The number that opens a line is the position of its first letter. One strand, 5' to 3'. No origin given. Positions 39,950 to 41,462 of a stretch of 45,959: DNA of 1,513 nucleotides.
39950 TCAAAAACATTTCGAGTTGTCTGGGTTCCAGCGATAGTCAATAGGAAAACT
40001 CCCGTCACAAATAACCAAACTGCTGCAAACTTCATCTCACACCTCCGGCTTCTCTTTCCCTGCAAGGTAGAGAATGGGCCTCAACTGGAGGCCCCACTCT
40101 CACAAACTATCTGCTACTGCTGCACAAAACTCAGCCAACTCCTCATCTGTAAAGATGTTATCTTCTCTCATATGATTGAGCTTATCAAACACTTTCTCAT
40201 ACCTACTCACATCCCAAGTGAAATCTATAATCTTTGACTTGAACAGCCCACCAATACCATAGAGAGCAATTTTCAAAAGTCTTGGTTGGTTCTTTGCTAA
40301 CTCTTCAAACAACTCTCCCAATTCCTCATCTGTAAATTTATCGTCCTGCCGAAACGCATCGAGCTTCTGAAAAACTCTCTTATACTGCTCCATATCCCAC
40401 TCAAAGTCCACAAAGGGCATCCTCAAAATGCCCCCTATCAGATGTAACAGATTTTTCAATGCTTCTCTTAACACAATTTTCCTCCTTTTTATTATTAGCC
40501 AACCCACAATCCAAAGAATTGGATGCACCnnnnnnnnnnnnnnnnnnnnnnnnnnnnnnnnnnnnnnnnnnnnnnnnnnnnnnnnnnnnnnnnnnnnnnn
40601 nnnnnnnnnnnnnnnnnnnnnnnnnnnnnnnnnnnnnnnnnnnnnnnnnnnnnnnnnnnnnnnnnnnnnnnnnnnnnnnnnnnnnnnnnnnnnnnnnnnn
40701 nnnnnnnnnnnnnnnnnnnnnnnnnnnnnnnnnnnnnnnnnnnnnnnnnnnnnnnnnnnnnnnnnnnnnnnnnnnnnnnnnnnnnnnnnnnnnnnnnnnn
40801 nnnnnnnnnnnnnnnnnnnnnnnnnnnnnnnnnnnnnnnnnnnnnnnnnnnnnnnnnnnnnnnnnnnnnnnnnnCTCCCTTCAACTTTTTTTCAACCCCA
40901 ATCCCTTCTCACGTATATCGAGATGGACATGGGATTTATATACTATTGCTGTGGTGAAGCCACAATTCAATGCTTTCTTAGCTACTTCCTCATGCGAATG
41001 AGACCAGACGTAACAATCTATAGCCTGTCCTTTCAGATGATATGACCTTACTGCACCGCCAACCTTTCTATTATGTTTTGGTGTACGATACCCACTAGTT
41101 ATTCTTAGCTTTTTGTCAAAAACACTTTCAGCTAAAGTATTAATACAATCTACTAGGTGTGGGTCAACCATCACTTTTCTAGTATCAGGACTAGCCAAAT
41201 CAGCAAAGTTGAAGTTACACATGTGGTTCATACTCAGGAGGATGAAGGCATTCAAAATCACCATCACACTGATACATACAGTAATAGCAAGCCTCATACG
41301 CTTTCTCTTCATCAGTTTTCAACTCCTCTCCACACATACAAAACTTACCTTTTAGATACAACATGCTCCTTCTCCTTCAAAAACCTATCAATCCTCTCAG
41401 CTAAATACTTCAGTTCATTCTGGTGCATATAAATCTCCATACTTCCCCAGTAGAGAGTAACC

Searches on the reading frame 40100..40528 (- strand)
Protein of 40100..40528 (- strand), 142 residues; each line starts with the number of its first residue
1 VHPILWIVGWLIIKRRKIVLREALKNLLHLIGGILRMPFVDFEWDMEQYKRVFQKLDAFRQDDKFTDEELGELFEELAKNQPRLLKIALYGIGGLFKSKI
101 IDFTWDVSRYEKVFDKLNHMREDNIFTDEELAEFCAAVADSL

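Call 73: search_protein_families(library=phrogs, proteins=[window:40100-40528:-], max_evalue=0.001)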
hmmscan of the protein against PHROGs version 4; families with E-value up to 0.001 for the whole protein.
window:40100-40528:- (142 aa): 0 families

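Call 102: search_protein_families(library=pfam, proteins=[window:40100-40528:-], max_evalue=0.01)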
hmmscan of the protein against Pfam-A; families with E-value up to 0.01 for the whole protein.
window:40100-40528:- (142 aa): 1 family
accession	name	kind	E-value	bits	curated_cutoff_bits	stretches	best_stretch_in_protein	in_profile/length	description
PF05068.17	MtlR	-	0.0057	17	25.2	0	105-138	81-114/165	Mannitol repressor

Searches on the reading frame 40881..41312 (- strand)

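Call 73: search_protein_families(library=phrogs, proteins=[window:40881-41312:-], max_evalue=0.001)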
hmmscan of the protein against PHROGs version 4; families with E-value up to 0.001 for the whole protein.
window:40881-41312:- (143 aa): 5 families
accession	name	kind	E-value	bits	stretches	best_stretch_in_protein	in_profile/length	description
phrog_894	-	lysis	3.9e-23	83.1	1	28-136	44-164/389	endolysin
phrog_17373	-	other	4.9e-13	50.3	1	32-133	20-122/224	peptidase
phrog_25247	-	other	3.6e-09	37.2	1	63-136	433-506/520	peptidase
phrog_28234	-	lysis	0.00017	21.8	1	65-135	286-361/372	endolysin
phrog_2649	-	lysis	0.00031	21.7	0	74-122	41-113/261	endolysin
